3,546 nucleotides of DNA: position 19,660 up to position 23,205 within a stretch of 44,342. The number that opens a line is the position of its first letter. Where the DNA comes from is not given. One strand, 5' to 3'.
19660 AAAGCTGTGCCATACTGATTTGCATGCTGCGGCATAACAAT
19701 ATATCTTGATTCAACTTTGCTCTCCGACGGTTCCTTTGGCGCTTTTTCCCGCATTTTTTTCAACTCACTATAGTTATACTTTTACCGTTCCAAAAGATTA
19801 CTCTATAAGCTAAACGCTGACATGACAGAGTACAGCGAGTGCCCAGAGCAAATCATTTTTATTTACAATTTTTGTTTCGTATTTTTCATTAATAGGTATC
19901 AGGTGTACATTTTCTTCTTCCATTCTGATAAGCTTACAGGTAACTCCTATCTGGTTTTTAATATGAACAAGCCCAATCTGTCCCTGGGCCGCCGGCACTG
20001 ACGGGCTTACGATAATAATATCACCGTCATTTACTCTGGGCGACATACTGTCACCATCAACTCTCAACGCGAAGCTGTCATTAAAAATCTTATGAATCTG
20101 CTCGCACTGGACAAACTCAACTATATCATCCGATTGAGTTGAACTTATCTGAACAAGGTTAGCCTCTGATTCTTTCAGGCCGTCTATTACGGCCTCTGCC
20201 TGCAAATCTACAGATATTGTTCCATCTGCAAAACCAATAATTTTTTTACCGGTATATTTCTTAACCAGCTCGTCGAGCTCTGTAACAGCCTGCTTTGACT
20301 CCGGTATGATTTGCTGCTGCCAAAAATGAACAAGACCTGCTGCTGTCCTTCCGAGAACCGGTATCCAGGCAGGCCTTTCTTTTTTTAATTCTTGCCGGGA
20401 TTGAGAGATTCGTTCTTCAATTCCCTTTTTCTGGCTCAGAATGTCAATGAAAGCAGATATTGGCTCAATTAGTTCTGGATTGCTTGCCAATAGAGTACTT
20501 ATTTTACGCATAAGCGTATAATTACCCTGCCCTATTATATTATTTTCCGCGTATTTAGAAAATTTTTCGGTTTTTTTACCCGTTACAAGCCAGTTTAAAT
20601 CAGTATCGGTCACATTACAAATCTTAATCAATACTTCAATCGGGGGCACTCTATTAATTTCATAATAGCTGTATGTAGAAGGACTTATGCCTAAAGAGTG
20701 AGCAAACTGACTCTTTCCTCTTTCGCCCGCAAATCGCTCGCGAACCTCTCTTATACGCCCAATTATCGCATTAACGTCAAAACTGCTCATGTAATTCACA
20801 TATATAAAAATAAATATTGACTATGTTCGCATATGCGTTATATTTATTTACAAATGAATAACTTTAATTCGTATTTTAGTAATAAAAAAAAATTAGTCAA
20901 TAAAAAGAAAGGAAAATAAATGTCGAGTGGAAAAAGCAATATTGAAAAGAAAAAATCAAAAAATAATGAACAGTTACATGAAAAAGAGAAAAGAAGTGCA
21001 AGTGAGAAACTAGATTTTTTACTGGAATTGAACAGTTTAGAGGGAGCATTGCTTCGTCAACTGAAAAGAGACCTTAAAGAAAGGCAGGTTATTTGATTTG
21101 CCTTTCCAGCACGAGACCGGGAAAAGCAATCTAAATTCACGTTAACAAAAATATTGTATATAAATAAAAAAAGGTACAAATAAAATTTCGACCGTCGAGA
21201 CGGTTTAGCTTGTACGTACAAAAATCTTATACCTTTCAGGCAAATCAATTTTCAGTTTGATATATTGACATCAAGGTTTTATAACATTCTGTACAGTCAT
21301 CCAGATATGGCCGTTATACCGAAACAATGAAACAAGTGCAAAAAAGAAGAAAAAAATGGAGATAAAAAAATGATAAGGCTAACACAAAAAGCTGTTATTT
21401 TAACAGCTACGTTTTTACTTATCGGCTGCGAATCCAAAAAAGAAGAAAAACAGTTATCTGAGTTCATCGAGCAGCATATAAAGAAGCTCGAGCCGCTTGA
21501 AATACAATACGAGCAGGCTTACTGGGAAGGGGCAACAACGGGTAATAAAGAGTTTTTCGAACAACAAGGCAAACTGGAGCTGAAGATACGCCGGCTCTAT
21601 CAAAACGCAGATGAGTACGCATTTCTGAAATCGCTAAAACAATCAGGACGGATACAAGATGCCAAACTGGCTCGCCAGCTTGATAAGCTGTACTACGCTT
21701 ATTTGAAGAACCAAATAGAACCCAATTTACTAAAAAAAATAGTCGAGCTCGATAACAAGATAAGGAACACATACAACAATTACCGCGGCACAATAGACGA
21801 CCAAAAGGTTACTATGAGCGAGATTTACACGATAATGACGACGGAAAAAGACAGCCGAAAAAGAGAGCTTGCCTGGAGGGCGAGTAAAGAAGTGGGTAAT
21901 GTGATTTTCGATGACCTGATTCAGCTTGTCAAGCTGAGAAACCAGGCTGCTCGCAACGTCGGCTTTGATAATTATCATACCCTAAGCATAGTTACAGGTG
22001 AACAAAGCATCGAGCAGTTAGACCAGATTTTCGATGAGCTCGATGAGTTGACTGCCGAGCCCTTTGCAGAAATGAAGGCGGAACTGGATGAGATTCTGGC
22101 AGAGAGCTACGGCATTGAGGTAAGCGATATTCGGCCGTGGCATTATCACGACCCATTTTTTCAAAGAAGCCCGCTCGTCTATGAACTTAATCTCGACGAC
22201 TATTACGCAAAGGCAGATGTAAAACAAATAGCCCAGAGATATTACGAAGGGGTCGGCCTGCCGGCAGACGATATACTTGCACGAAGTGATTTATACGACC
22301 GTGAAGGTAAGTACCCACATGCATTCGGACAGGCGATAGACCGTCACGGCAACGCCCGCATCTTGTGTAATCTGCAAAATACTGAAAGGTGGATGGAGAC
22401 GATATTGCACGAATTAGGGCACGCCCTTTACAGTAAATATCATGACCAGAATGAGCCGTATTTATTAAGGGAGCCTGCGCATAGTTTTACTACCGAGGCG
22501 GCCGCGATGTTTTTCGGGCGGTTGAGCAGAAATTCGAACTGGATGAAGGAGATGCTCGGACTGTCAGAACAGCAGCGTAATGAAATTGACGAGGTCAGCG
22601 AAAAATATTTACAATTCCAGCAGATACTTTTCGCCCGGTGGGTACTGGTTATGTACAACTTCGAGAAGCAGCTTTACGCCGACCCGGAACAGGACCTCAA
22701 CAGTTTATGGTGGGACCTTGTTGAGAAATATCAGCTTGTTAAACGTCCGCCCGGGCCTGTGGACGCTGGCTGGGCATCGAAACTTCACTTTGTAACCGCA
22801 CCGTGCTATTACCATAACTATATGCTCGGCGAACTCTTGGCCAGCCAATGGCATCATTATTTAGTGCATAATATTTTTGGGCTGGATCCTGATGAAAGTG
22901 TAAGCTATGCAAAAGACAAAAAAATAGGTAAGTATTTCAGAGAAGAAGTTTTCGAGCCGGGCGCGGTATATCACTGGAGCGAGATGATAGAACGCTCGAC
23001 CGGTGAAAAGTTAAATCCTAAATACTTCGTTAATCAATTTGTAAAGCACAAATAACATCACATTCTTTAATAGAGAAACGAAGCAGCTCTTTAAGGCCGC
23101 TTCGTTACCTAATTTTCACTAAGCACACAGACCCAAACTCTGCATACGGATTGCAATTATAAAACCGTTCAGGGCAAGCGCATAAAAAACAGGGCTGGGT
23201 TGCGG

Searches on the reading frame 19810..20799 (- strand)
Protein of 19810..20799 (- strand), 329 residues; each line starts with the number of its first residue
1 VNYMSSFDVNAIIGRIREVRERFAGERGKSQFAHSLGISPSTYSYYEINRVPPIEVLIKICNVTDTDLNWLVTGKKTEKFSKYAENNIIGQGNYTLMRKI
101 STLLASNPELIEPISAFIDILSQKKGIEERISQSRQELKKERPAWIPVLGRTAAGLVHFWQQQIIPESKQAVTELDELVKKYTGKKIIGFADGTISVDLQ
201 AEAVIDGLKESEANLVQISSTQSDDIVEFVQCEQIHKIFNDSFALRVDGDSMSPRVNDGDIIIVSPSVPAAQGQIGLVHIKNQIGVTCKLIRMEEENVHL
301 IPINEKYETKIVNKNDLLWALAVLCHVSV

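Call 62: search_protein_families(library=pfam, proteins=[window:19810-20799:-], max_evalue=0.00001)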
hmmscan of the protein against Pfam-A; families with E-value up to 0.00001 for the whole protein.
window:19810-20799:- (329 aa): 4 families
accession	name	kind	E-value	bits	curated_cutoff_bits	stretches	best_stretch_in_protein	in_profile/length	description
PF00717.28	Peptidase_S24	-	3.4e-18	65.9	23.3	1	238-315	31-106/116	Peptidase S24-like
PF01381.28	HTH_3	-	1.6e-09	38.1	23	1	16-71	1-55/55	Helix-turn-helix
PF07022.19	Phage_CI_repr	-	2.4e-06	28.2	22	1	29-77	15-63/65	Bacteriophage CI repressor helix-turn-helix domain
PF12844.13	HTH_19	-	5.1e-06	26.7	30.2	0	15-75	3-62/64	Helix-turn-helix domain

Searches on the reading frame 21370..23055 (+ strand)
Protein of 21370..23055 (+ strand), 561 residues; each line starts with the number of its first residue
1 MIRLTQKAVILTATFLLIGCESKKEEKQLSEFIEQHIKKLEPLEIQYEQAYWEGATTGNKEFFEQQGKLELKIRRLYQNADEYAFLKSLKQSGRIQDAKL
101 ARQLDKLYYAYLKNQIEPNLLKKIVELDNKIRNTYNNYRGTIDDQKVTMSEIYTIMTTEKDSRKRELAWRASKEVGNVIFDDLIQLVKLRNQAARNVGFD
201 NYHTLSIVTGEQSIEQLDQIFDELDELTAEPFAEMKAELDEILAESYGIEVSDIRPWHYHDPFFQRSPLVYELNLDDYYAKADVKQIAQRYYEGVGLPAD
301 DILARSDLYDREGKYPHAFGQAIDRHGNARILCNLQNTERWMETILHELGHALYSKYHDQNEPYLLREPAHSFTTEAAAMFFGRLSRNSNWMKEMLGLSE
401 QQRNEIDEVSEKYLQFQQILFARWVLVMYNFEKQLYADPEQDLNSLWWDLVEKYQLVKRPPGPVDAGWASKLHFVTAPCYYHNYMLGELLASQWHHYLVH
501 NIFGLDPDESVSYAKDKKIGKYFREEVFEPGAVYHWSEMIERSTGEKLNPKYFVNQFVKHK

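Call 62: search_protein_families(library=pfam, proteins=[window:21370-23055:+], max_evalue=0.00001)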
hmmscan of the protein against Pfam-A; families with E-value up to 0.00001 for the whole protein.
window:21370-23055:+ (561 aa): 3 families
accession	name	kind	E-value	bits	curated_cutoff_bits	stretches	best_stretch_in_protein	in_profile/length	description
PF01401.24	Peptidase_M2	-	4.9e-22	78.7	23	2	24-243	2-224/581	Angiotensin-converting enzyme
PF01432.26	Peptidase_M3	-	2.5e-17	63.8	27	1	307-557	190-455/457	Peptidase family M3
PF02074.21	Peptidase_M32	-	1.5e-10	40.8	25.1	1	317-556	228-484/489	Carboxypeptidase Taq (M32) metallopeptidase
